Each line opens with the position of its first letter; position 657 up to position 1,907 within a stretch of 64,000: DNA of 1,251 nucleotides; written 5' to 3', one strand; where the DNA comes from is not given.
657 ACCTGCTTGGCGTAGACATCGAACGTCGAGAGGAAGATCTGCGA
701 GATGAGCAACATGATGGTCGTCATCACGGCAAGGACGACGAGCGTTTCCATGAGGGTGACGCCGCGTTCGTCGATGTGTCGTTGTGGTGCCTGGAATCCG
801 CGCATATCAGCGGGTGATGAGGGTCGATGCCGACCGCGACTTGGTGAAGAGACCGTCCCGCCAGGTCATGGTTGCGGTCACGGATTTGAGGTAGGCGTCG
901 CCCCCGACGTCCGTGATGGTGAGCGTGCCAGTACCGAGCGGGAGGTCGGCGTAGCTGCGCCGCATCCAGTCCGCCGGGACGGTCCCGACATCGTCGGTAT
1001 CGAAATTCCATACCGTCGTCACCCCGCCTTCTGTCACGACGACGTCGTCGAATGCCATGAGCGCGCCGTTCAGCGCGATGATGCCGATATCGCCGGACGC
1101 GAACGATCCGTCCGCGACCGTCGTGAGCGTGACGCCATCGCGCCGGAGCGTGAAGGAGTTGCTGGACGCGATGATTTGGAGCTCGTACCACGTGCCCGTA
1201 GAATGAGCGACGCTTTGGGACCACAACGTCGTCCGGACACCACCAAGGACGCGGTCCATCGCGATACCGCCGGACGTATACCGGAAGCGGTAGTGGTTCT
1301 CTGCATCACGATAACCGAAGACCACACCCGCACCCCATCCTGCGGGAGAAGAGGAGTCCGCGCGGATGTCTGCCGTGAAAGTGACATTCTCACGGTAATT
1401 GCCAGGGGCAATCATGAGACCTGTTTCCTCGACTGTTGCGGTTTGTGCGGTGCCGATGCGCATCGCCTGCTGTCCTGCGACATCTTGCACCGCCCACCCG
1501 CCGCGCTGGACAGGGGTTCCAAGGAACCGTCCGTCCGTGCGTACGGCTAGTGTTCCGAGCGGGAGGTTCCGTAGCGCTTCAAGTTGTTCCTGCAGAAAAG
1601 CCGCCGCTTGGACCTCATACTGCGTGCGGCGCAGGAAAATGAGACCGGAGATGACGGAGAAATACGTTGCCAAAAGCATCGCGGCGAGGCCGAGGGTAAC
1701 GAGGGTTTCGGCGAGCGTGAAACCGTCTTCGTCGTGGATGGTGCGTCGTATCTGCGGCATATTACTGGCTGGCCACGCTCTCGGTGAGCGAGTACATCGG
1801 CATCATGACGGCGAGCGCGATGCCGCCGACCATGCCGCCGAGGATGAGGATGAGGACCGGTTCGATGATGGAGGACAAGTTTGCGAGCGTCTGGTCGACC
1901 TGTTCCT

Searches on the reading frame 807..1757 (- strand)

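Call 8: search_protein_families(library=pfam, proteins=[window:807-1757:-], max_evalue=0.001)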
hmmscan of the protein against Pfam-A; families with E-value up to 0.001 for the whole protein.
window:807-1757:- (316 aa): 1 family
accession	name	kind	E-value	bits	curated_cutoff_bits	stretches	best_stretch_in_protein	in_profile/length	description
PF06439.18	3keto-disac_hyd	-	0.00057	20.4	26.8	1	99-241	28-186/187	3-keto-disaccharide hydrolase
